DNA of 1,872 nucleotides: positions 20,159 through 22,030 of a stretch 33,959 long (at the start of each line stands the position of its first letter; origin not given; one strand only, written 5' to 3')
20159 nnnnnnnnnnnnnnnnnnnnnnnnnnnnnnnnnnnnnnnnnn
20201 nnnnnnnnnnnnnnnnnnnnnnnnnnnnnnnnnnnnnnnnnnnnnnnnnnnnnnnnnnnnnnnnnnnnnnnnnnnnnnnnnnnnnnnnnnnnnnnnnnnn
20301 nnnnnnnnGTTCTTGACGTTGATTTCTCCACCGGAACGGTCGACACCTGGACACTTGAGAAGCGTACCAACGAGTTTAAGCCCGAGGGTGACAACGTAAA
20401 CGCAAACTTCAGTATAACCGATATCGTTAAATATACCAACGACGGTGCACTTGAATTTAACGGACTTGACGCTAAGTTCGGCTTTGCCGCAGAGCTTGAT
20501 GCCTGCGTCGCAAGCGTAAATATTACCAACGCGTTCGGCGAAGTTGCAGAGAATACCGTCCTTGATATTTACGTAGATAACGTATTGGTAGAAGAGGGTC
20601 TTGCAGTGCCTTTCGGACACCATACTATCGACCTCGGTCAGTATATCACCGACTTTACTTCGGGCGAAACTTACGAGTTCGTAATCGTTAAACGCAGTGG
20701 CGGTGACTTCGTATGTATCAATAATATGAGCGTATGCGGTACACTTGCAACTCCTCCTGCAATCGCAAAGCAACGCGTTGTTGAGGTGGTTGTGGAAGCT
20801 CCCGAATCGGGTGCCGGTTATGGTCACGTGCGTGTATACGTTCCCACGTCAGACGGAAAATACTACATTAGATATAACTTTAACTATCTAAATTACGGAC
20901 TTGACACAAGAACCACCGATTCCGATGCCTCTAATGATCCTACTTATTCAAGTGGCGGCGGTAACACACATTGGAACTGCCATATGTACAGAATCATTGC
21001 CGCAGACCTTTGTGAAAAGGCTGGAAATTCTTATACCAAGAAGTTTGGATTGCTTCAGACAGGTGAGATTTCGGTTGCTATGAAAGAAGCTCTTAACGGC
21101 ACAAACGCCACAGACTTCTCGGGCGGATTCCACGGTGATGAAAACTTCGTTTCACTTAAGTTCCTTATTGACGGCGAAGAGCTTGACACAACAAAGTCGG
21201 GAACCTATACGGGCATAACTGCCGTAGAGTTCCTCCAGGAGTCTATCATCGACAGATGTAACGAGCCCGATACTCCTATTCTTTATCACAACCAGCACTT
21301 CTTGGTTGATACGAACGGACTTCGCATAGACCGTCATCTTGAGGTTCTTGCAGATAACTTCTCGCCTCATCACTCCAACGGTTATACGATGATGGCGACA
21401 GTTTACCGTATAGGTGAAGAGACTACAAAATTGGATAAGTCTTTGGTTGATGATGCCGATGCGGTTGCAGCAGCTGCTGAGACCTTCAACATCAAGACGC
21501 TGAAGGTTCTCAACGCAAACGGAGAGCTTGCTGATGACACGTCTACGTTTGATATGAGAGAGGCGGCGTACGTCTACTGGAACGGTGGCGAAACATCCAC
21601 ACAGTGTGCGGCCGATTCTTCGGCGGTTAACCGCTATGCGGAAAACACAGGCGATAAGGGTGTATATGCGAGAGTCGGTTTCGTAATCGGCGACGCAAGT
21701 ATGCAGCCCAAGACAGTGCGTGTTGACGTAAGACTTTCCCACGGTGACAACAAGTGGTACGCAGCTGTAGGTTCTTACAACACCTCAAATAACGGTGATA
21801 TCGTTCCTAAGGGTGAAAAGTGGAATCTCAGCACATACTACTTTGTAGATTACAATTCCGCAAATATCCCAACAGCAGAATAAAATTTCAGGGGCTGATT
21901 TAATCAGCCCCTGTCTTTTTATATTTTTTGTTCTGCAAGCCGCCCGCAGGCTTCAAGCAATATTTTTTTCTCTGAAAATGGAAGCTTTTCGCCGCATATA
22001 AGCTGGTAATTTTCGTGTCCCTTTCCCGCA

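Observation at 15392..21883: Stand-alone 6.5-kb gene for a 2163-aa secreted multi-jelly-roll protein with no recognisable anchor or catalytic signature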

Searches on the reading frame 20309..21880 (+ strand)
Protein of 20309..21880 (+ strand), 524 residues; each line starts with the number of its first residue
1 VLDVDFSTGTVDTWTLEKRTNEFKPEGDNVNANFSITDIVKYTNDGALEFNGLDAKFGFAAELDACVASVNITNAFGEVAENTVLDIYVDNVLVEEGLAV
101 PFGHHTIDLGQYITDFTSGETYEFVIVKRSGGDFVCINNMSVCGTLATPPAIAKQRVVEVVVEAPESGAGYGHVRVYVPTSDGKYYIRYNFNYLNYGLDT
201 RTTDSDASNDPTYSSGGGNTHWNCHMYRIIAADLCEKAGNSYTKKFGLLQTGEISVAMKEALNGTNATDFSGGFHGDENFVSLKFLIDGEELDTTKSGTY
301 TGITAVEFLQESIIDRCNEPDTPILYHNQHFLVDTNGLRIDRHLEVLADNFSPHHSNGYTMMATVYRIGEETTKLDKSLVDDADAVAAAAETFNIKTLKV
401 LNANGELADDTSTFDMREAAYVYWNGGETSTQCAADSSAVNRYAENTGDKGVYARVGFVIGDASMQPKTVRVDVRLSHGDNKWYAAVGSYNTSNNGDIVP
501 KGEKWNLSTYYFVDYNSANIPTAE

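Call 32: search_protein_representatives(alignment_id=A2)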
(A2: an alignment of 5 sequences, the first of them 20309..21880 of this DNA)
Query: 5 sequences, 523 profile positions. Proteins with E-value up to 0.001 (for the whole library): 170; up to 1e-10: 74; up to 1e-30: 29. The best 150 are listed.
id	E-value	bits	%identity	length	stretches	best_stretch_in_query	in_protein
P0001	0.0e+00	1052.2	-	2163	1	1-523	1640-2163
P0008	1.3e-214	730.1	-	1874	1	2-519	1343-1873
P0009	3.7e-149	514.1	-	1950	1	1-521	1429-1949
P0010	1.3e-136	472.7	-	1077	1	2-515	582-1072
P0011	1.7e-135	469.0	-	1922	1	1-519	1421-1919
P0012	5.8e-132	457.3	-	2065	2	1-265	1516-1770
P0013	2.5e-131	455.2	-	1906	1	2-520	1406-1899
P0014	6.8e-124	430.7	-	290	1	223-520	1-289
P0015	1.9e-123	429.3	-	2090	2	1-260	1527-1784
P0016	1.1e-118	413.5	-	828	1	2-517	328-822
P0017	1.5e-118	413.1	-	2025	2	1-258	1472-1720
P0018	1.5e-95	337.2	-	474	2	261-517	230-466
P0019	3.3e-73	263.5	-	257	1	27-277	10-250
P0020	4.7e-72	259.7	-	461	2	30-371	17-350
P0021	3.2e-71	256.9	-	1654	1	1-198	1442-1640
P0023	2.2e-70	254.2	-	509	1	32-515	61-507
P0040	4.3e-27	111.3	-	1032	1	144-406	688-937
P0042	2.2e-26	109.0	-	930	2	155-371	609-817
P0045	4.7e-24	101.3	-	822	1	153-386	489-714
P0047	3.7e-23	98.3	-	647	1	153-370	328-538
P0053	1.2e-20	90.0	-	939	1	158-365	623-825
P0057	3.8e-19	85.1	-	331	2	157-368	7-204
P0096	1.2e-07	47.1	-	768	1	225-344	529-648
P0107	2.5e-06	42.8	-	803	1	232-344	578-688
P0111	3.1e-06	42.5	-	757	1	232-364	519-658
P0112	3.7e-06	42.2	-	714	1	219-365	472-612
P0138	1.4e-04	37.0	-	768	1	216-345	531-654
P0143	1.7e-04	36.8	-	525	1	215-346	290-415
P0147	2.1e-04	36.4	-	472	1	225-402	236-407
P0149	2.4e-04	36.3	-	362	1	218-365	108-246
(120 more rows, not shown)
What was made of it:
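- Tried and rejected: The exhaustive HMMER search was the productive one (call 32).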

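Call 33: search_protein_families(library=pfam, proteins=[P0040, P0042, P0045, P0047, P0053, P0096, P0107, P0111, P0112, P0138], max_evalue=0.001)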
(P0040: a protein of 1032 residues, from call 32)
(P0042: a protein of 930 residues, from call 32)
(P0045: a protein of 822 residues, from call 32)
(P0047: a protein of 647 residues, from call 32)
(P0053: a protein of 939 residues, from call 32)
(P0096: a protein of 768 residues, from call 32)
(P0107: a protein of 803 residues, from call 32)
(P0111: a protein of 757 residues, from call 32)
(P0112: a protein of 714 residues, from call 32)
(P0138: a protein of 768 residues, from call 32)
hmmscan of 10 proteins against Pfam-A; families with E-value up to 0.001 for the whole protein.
P0040 (1032 aa): 0 families

P0042 (930 aa): 0 families

P0045 (822 aa): 0 families

P0047 (647 aa): 2 families
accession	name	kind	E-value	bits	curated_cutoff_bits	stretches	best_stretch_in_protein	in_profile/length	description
PF02018.23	CBM_4_9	-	7.8e-05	23.5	25.9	1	58-170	23-119/136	Carbohydrate binding domain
PF14524.12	Wzt_C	-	0.00085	19.8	30.4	0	215-264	13-61/143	Wzt C-terminal domain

P0053 (939 aa): 0 families

P0096 (768 aa): 2 families
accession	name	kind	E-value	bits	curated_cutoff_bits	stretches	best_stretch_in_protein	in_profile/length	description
PF22125.1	Lreu_0056_like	-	0.00014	22.5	26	1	664-744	23-104/117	Hypotheical protein Lreu_0056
PF02839.19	CBM_5_12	-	0.00045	20.6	26.2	0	189-219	1-30/44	Carbohydrate-binding module family 5/12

P0107 (803 aa): 1 family
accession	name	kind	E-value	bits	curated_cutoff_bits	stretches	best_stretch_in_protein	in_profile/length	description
PF02839.19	CBM_5_12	-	3.6e-05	24.1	26.2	1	191-225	2-37/44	Carbohydrate-binding module family 5/12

P0111 (757 aa): 0 families

P0112 (714 aa): 0 families

P0138 (768 aa): 0 families

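Call 42: find_encoding_contigs(protein=P0149, flank=8000, max_places=3)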
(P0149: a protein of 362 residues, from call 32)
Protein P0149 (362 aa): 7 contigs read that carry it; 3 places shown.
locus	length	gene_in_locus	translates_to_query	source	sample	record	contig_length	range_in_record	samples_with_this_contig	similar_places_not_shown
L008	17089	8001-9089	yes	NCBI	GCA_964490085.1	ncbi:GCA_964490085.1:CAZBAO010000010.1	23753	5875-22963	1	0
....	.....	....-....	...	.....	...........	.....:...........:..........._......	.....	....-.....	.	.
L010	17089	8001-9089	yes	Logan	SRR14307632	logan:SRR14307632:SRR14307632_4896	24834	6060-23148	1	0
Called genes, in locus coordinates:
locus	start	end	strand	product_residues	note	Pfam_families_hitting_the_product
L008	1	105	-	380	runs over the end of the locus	PF01979:Amidohydro_1, PF07969:Amidohydro_3 (weak)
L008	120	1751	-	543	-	PF07714:PK_Tyr_Ser-Thr, PF00069:Pkinase, PF03793:PASTA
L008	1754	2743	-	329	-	PF00308:Bac_DnaA (faint), PF01695:IstB_IS21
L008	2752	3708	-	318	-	PF07261:DnaB_2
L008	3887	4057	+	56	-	PF00037:Fer4, PF13237:Fer4_10, PF14697:Fer4_21, PF12838:Fer4_7, PF13187:Fer4_9, PF13484:Fer4_16 (weak), PF12797:Fer4_2 (weak), PF00037:Fer4, +4 more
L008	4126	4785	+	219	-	PF05175:MTS, PF06325:PrmA (weak), PF05971:Methyltransf_10 (weak), PF13847:Methyltransf_31 (weak), PF08241:Methyltransf_11 (faint), PF13649:Methyltransf_25, PF01170:UPF0020 (weak)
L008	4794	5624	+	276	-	PF00590:TP_methylase, PF23016:RsmI_C (faint)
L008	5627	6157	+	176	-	-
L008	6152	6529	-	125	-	-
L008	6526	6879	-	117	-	-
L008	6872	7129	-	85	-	-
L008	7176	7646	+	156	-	PF12850:Metallophos_2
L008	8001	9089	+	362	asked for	-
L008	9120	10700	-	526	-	PF06574:FAD_syn, PF01687:Flavokinase, PF00702:Hydrolase, PF12710:HAD (weak), PF13419:HAD_2, PF13242:Hydrolase_like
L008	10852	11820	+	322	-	PF00005:ABC_tran, PF13304:AAA_21 (faint)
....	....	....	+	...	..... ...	-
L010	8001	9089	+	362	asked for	-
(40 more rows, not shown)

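Call 49: search_protein_families(library=pfam, proteins=[P0009, P0011, P0012, P0013, P0023], max_evalue=0.05)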
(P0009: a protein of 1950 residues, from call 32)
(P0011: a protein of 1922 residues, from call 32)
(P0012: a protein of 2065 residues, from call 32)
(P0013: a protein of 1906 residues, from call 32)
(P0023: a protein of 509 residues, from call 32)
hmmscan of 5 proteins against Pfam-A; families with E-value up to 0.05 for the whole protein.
P0009 (1950 aa): 2 families
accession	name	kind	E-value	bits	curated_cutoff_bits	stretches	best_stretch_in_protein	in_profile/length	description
PF19559.6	DUF6081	-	0.0015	18.3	25.9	0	205-258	167-218/272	Family of unknown function (DUF6081)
PF17996.7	CE2_N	-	0.016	15.7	27.9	0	1489-1557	22-86/108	Carbohydrate esterase 2 N-terminal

P0011 (1922 aa): 1 family
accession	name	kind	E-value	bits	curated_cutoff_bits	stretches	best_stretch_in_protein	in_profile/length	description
PF13385.13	Laminin_G_3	-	0.00055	20.5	27.6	0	977-1034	57-116/151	Concanavalin A-like lectin/glucanases superfamily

P0012 (2065 aa): 2 families
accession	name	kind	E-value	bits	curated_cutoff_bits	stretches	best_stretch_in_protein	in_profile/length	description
PF17996.7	CE2_N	-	0.00064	20.2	27.9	1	1574-1647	22-93/108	Carbohydrate esterase 2 N-terminal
PF16146.10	DUF4854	-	0.046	14.6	28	0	36-75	26-65/102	Domain of unknown function (DUF4854)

P0013 (1906 aa): 1 family
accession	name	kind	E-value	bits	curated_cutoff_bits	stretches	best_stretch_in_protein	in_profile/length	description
PF17996.7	CE2_N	-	0.00072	20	27.9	1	1468-1528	30-86/108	Carbohydrate esterase 2 N-terminal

P0023 (509 aa): 2 families
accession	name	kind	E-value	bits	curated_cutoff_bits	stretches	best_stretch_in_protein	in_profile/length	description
PF17996.7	CE2_N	-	0.00055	20.4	27.9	1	103-175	37-108/108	Carbohydrate esterase 2 N-terminal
PF09892.16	DUF2119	-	0.046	13.6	30.5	0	290-358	8-71/188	Uncharacterized protein conserved in archaea (DUF2119)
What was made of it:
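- On Laminin_G_3 / ConA-like lectin-glucanase superfamily (Pfam clan CL0004): PF13385 scores 20.5 against 27.6, and in one relative only (call 49).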

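Call 62: search_protein_families(library=pfam, alignment_id=A5, max_evalue=0.0001)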
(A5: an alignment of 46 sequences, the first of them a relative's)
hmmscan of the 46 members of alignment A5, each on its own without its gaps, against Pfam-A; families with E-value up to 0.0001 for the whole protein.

A. member 1, P0025 (1030 aa): 1 family
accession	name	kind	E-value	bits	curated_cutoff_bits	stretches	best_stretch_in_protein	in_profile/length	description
PF18210.6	Knl1_RWD_C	-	7.2e-05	23.4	27.8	0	606-661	49-105/151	Knl1 RWD C-terminal domain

B. families by the number of members that match (of 46 scanned): 17 families
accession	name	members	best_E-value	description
PF22633.2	F5_F8_type_C_2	5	8.5e-28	NedA-like, galactose-binding domain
PF00754.31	F5_F8_type_C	5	1.6e-27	F5/8 type C domain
PF13306.12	LRR_5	3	2e-141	BspA type Leucine rich repeat region (6 copies)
PF17957.7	Big_7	3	6.6e-13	Bacterial Ig domain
PF13385.13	Laminin_G_3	2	1.9e-36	Concanavalin A-like lectin/glucanases superfamily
PF13472.12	Lipase_GDSL_2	2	4.7e-30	GDSL-like Lipase/Acylhydrolase family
PF00657.28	Lipase_GDSL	2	2.3e-14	GDSL-like Lipase/Acylhydrolase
PF00149.33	Metallophos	2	5.2e-10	Calcineurin-like phosphoesterase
PF13855.12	LRR_8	2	7.9e-10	Leucine rich repeat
PF17996.7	CE2_N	2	8.7e-09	Carbohydrate esterase 2 N-terminal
PF10651.15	BppU_N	1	6.5e-22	BppU N-terminal domain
PF22925.3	TS_C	1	9.7e-13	Trans-sialidase, C-terminal domain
PF24517.2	CBM96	1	1.6e-12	Carbohydrate-binding module family 96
PF02095.21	Extensin_1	1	4.4e-09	Extensin-like protein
PF02018.23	CBM_4_9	1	3.4e-05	Carbohydrate binding domain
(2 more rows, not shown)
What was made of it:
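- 20354..20749 (+): M7 (aa 1655-1786), CE2_N-like jelly roll. It clears threshold-level E-values (8.7e-9) in other C-domain proteins (call 62).
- Its N-terminal partners are diverse: F5/8-C, BspA LRR, Big_7, Laminin_G_3, GDSL, Metallophos and CBMs (call 62).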

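Call 71: find_related_loci(query=P0143, collection=viral_contigs, flank=6000)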
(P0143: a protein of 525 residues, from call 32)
Query P0143 (525 aa) in viral_contigs; peptide patterns used: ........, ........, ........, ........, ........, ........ (x = any residue, [..] = any of these).
10 stretches matched a pattern; 1 encode a relative of the query (tblastn E <= 1e-3); 1 distinct loci.
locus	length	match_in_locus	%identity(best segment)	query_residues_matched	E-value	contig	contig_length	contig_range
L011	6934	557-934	63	1-99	3e-38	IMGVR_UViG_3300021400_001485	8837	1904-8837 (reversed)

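Call 72: find_related_loci(query=P0147, collection=viral_contigs, flank=6000)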
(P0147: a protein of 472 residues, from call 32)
Query P0147 (472 aa) in viral_contigs; peptide patterns used: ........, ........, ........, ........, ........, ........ (x = any residue, [..] = any of these).
1 stretches matched a pattern, but none encodes a relative of the query by tblastn (E <= 1e-3).
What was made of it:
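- Tried and rejected: With two single phage-like proteins it gave one partial locus and none (calls 71, 72).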

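Call 73: find_homologous_proteins(query=P0057, max_evalue=0.00001)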
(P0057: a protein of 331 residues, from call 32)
Query P0057 (331 aa): 94 proteins with E <= 0.00001 among 1466 candidates.
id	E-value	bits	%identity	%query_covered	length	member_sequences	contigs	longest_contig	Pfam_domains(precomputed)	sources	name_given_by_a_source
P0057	3.8e-229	778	100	100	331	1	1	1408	-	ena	-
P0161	4.8e-179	613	80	100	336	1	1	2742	-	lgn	-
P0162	1.7e-132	460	63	98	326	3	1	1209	-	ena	-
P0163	1.7e-128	447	64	98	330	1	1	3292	-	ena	-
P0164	5.6e-128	445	63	99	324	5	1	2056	-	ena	-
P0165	1.3e-126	440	63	98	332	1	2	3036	-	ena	-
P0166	1.3e-126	440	65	97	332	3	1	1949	-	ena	-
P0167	1.1e-125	437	62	98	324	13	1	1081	-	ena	-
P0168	2.5e-124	433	61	97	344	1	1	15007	-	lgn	-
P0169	2.6e-124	433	62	98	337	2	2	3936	-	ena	-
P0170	1.1e-122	428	62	99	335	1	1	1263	-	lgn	-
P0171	3.3e-122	426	60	98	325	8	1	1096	-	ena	-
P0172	8.0e-120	418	59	97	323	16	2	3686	-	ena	-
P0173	3.9e-118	413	60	98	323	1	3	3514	-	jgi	-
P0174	8.6e-118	411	59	98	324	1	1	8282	-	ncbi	-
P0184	1.2e-103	365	59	88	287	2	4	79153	-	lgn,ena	-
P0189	2.5e-100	354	53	98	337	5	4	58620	-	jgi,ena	-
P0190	4.4e-100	353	52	97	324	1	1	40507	-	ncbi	-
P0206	1.7e-96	341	51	98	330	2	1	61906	-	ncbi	-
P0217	2.1e-93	331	50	98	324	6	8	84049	-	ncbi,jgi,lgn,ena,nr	ncbi:MAG: hypothetical protein E7615_03620 [Ruminococcaceae bacterium]|nr:hypothetical protein [Osci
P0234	6.4e-79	284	47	97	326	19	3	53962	-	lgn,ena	-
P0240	6.2e-72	261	44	96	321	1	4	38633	-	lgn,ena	-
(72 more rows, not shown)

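Call 74: find_encoding_contigs(protein=P0217, flank=7000, max_places=2)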
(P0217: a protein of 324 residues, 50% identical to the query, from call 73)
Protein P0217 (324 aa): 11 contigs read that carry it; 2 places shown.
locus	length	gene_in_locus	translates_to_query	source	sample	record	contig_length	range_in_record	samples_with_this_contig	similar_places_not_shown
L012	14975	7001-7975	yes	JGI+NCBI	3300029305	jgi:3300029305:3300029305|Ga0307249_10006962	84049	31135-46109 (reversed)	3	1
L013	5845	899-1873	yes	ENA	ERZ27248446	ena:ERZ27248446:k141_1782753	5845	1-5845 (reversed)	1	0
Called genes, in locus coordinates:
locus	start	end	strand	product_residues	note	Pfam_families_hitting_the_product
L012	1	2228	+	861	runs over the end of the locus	PF00009:GTP_EFTU, PF22042:EF-G_D2 (weak), PF14492:EFG_III (weak), PF03764:EFG_IV, PF00679:EFG_C, PF05991:NYN_YacP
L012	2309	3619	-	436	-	PF03553:Na_H_antiporter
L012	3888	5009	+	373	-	PF02615:Ldh_2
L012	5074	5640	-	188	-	-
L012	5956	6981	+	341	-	PF02811:PHP (faint)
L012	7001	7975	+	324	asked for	-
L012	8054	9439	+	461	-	-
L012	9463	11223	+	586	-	PF08439:Peptidase_M3_N (faint), PF01432:Peptidase_M3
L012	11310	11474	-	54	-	PF02518:HATPase_c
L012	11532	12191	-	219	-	PF00027:cNMP_binding, PF13545:HTH_Crp_2 (weak)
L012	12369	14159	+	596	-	PF00753:Lactamase_B (weak), PF19583:ODP, PF12724:Flavodoxin_5 (weak), PF01613:Flavin_Reduct, PF21349:RUBY_RBDX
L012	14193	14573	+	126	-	PF06397:Desulfoferrod_N (weak), PF01880:Desulfoferrodox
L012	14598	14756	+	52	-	PF00301:Rubredoxin, PF21349:RUBY_RBDX (faint)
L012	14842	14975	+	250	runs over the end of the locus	PF02535:Zip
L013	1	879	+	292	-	?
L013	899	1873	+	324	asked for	-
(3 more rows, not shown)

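Call 75: find_encoding_contigs(protein=P0206, flank=7000, max_places=1)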
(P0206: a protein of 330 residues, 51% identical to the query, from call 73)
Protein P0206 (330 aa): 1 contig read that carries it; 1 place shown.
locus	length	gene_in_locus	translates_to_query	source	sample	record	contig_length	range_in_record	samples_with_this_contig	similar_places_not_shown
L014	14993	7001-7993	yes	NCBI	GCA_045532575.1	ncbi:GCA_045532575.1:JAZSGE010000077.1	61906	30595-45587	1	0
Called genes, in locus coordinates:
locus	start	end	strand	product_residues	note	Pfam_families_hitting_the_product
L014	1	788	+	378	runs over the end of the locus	-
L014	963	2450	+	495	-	PF08903:DUF1846, PF20921:DUF1846_C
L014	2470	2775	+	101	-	PF07876:Dabb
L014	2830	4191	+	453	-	PF01938:TRAM, PF05958:tRNA_U5-meth_tr, PF05175:MTS (faint), PF03602:Cons_hypoth95 (weak), PF09445:Methyltransf_15, PF13649:Methyltransf_25 (weak), PF13847:Methyltransf_31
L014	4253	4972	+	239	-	PF16227:DUF4886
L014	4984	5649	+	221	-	PF04140:ICMT (weak), PF04191:PEMT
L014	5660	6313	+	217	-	PF00702:Hydrolase, PF12710:HAD, PF13419:HAD_2, PF13242:Hydrolase_like (faint)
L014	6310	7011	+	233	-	PF01522:Polysacc_deac_1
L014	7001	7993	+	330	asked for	-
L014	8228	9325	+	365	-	PF02012:BNR (faint), PF13088:BNR_2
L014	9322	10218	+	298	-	PF00892:EamA, PF03151:TPT, PF00892:EamA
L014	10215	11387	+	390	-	PF02595:Gly_kinase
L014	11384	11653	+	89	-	-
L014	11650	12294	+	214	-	PF00302:CAT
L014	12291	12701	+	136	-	PF12953:DUF3842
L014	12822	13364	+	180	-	PF07155:ECF-ribofla_trS (weak), PF12822:ECF_trnsprt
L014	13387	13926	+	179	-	PF00583:Acetyltransf_1 (weak), PF13508:Acetyltransf_7 (weak)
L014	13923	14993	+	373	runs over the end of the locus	PF11495:TrmB_EBD_N (faint), PF13091:PLDc_2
